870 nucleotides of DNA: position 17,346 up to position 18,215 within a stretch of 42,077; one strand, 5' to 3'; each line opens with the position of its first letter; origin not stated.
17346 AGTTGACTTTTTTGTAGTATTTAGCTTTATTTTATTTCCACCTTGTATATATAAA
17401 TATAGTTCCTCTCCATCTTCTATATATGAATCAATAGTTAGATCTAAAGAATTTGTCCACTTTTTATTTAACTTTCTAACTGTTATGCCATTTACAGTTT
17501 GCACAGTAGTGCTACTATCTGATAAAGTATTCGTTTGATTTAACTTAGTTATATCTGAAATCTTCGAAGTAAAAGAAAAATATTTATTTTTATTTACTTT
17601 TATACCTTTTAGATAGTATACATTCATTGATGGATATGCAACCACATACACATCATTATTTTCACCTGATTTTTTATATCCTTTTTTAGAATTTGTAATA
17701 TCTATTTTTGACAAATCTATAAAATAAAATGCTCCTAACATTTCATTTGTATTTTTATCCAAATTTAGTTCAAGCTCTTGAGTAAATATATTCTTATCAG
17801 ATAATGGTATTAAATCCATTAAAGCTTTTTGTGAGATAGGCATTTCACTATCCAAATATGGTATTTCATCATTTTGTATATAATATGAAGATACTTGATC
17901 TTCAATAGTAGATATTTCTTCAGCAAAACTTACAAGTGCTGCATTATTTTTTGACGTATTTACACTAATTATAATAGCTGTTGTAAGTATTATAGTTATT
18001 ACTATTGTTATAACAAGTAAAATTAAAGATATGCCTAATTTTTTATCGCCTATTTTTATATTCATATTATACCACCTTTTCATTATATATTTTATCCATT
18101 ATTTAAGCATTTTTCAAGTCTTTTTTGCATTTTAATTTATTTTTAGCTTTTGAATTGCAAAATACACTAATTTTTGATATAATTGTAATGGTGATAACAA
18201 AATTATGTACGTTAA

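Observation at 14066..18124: Two-gene operon of pilin-like modular proteins wedged between tsaE and addA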

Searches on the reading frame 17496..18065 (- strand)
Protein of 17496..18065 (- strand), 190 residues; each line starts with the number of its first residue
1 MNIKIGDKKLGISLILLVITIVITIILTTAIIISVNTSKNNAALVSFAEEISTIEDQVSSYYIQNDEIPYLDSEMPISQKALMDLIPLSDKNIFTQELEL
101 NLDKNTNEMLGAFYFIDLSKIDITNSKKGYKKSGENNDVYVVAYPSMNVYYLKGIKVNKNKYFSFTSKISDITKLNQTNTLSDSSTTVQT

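Call 15: search_solved_structures(query=A1, max_evalue=10, show_alignments=4)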
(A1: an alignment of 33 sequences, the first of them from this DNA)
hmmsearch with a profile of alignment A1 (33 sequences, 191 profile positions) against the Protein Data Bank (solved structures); distinct sequences matched with E-value up to 10: 27.
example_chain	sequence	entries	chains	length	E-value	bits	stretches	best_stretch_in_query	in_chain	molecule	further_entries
9egp_A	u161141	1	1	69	1.9e-07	34.1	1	3-68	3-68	Geopilin domain 1 protein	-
7tgg_A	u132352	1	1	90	0.00011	25.1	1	3-68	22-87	Geopilin domain 1 protein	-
8pfb_G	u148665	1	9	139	0.00017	24.5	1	12-78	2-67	Type IV pilin PilE1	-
5wda_A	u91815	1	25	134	0.012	18.4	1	12-72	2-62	General secretion pathway protein G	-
8p3b_A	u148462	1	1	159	0.038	16.8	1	12-87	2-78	Fimbrial protein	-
5kua_A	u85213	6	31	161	0.046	16.6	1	12-84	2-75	pilin | Neisseria meningitidis PilE variant SB-GATDH | Neisseria meningitidis PilE, SB-DATDH variant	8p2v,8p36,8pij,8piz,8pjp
2m7g_A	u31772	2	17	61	0.066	16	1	12-68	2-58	Geopilin domain 1 protein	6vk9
2hi2_A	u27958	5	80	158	0.066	16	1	12-82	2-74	Fimbrial protein | PilA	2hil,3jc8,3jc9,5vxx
9lab_B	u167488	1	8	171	0.15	14.9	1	5-45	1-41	MSHA major pilin subunit MshA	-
1ay2_A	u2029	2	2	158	0.15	14.9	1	12-73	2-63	TYPE 4 PILIN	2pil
8uhf_A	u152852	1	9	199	0.16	14.8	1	12-78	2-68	Toxin co-regulated pilin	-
4ogm_A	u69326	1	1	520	0.22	14.4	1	26-72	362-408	Maltose ABC transporter periplasmic protein, pilin protein chimera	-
8tob_GA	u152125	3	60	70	0.32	13.8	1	12-53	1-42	Fimbrial protein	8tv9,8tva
4tsm_A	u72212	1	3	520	0.32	13.8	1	26-72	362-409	maltose-binding protein, pilin chimera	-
2n28_A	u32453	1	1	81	0.4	13.5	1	11-44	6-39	Protein Vpu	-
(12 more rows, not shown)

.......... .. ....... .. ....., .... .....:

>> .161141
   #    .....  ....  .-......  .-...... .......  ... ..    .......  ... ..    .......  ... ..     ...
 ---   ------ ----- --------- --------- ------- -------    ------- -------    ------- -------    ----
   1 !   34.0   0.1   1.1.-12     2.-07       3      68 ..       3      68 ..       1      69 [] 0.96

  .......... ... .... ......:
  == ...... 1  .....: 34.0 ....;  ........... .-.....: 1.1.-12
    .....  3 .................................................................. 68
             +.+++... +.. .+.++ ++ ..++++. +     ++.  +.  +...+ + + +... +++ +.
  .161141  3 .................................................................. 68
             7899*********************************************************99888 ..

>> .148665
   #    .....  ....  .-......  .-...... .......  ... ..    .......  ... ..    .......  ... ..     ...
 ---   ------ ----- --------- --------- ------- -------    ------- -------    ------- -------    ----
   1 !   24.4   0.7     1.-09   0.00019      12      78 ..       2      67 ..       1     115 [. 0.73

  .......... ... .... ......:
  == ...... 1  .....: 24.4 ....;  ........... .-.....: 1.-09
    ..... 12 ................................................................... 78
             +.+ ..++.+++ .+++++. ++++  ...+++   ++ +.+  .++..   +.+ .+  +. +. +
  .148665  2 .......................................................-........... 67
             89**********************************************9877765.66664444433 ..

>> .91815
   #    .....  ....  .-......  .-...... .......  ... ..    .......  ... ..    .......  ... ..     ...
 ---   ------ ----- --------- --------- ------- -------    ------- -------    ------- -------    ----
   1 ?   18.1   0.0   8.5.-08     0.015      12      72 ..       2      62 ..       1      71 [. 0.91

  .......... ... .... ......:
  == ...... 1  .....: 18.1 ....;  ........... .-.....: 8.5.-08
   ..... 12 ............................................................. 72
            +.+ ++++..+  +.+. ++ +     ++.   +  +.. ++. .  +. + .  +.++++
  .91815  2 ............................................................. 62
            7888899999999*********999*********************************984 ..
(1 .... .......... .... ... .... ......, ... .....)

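Call 16: search_protein_families(library=pfam, alignment_id=A1, max_evalue=1)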
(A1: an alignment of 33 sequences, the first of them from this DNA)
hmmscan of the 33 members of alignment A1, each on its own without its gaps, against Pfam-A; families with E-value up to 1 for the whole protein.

A. member 1, seq(190 aa): 3 families
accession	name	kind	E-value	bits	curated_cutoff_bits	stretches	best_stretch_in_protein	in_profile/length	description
PF14333.11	DUF4389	-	0.13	12.6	25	1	13-67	15-70/76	Domain of unknown function (DUF4389)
PF22004.1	SPAR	-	0.2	11.9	27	1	10-29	6-25/75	Small regulatory polypeptide of amino acid response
PF13800.11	Sigma_reg_N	-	0.34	11.6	26.3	1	10-54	13-56/91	Sigma factor regulator N-terminal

B. families by the number of members that match (of 33 scanned): 47 families (the first 25 are shown)
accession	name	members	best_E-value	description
PF13800.11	Sigma_reg_N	4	0.069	Sigma factor regulator N-terminal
PF08334.16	T2SSG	3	0.00028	Type II secretion system (T2SS), protein G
PF07963.17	N_methyl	3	0.0076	Prokaryotic N-terminal methylation motif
PF11546.13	CompInhib_SCIN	2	0.017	Staphylococcal complement inhibitor SCIN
PF17512.7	Sh_2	2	0.085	Metapneumovirus Small hydrophobic protein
PF22720.1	SNaCT14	1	0.0006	Short NACHT-associated C-Terminal domain, family 14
PF13287.12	Fn3_assoc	1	0.0047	Fn3 associated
PF13290.12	CHB_HEX_C_1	1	0.0075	Chitobiase/beta-hexosaminidase C-terminal domain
PF16492.10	Cadherin_C_2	1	0.0076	Cadherin cytoplasmic C-terminal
PF23993.1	DUF7311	1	0.0081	Domain of unknown function (DUF7311)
PF16076.10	Acyltransf_C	1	0.0087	Acyltransferase C-terminus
PF13075.11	DUF3939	1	0.012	Protein of unknown function (DUF3939)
PF24226.1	DUF7442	1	0.013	Phage membrane protein Family of unknown function (DUF7442)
PF19150.5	DUF5832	1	0.014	Family of unknown function (DUF5832)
PF22652.1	DUF7006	1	0.017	Family of unknown function (DUF7006)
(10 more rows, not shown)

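Call 17: find_related_loci(query=A1, collection=genome_contigs, flank=10000)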
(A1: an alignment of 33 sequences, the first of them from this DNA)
Query A1 (190 aa) in genome_contigs; peptide patterns used: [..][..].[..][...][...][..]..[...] (x = any residue, [..] = any of these).
49 stretches matched a pattern; 29 encode a relative of the query (tblastn E <= 1e-3); 25 distinct loci.
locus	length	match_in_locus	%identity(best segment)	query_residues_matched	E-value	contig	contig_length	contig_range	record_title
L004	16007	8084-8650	51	4-190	2e-52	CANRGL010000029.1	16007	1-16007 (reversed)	MAG: uncultured Clostridia bacterium isolate Lapin-022__bin75 genome assembly, contig: Lapin-022__NODE_3578_length_16007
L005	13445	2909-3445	45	9-187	1e-43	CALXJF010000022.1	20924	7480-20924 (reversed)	MAG: uncultured Clostridia bacterium isolate BRZ_ES__bin17 genome assembly, contig: BRZ_ES__NODE_3324_length_20924_cov_9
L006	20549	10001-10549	43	7-189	1e-42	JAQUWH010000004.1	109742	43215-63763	MAG: Clostridia bacterium isolate STD2_186 NODE_537_length_109742_cov_4.771318_Sandtown_D2, whole genome shotgun sequenc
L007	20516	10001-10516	43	9-183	3e-40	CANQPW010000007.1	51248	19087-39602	MAG: uncultured Clostridia bacterium isolate Lapin-011__bin25 genome assembly, contig: Lapin-011__NODE_533_length_51248_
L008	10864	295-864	44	9-190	2e-40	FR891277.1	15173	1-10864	Clostridium sp. CAG:465 genomic scaffold, scf106, whole genome shotgun sequence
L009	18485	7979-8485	42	8-177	6e-40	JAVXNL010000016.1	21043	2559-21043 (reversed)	MAG: Clostridia bacterium isolate CGS6M2-bin3 NODE_2426_length_21043_cov_11.279160, whole genome shotgun sequence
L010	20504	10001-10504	41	2-177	7e-37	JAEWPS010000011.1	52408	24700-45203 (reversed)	MAG: Bacillota bacterium isolate OH_SBrB_108 k127_558671, whole genome shotgun sequence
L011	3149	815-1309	41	9-174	3e-37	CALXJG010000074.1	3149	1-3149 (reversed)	MAG: uncultured Clostridia bacterium isolate BRZ_BV__bin83 genome assembly, contig: BRZ_BV__NODE_31416_length_3149_cov_1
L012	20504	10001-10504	41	2-177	9e-37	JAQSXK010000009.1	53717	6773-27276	MAG: Clostridia bacterium isolate L_E1_T20_A_bin.143 scaffold_768, whole genome shotgun sequence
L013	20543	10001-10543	43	9-189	2e-36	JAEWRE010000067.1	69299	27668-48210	MAG: Bacillota bacterium isolate OH_SBrB_46 k127_691305, whole genome shotgun sequence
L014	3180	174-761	42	3-190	1e-35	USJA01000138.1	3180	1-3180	uncultured Clostridium sp. isolate UMGS1761 genome assembly, contig: NODE_6313_length_3180_cov_13.516800, whole genome s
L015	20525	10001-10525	38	9-182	8e-38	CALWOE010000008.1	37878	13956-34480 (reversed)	MAG: uncultured Clostridia bacterium isolate BRZ_PD__bin92 genome assembly, contig: BRZ_PD__NODE_1375_length_37878_cov_8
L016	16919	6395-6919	39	11-186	4e-38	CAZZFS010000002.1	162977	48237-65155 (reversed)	MAG TPA_asm: uncultured Clostridiaceae bacterium isolate SRP302447_co1_768 genome assembly, contig: NODE_346_length_1629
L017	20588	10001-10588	44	3-190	7e-35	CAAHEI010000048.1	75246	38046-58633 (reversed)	MAG TPA_asm: Clostridia bacterium, isolate HGM13625, WGS project CAAHEI010000000 data, contig: SRS820627_28_k75_2186, wh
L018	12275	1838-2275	43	29-175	3e-34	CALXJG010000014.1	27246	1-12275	MAG: uncultured Clostridia bacterium isolate BRZ_BV__bin83 genome assembly, contig: BRZ_BV__NODE_1639_length_27246_cov_1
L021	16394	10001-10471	42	9-171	5e-33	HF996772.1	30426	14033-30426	Clostridium sp. CAG:1219 genomic scaffold, scf129, whole genome shotgun sequence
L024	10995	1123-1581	42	8-165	8e-29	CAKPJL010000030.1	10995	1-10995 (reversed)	MAG: uncultured Clostridia bacterium isolate REFINED_METABAT215_TOP10_CONTIGS_1500_ASSEMBLY_K77_MERGED__Hadza_MoBio_hadz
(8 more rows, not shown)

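Call 46: find_related_loci(query=A1, collection=viral_contigs, flank=10000)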
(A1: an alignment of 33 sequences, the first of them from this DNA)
Query A1 (190 aa) in viral_contigs; peptide patterns used: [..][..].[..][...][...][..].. (x = any residue, [..] = any of these).
2 stretches matched a pattern, but none encodes a relative of the query by tblastn (E <= 1e-3).

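Call 84: search_protein_representatives(alignment_id=A1)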
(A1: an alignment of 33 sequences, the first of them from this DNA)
Query: 33 sequences, 191 profile positions. Proteins with E-value up to 0.001 (for the whole library): 10210; up to 1e-10: 1151; up to 1e-30: 167. The best 150 are listed.
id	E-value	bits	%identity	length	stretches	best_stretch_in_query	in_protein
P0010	4.8e-72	257.9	-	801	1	2-189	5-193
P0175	1.2e-69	250.1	-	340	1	3-187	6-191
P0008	1.2e-65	237.0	-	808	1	4-187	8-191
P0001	1.0e-64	234.0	-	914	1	6-190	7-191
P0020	1.7e-64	233.3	-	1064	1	5-185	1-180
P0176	4.5e-64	231.9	-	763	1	5-185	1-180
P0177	7.0e-64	231.3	-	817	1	5-184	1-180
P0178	4.3e-63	228.7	-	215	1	3-188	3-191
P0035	2.2e-62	226.4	-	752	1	5-183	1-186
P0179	8.8e-62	224.4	-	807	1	7-188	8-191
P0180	1.3e-61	223.9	-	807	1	4-188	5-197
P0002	2.0e-61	223.3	-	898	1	1-189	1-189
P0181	2.2e-61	223.1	-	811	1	5-185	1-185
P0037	6.9e-61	221.5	-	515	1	5-189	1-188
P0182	9.3e-61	221.1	-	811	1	5-187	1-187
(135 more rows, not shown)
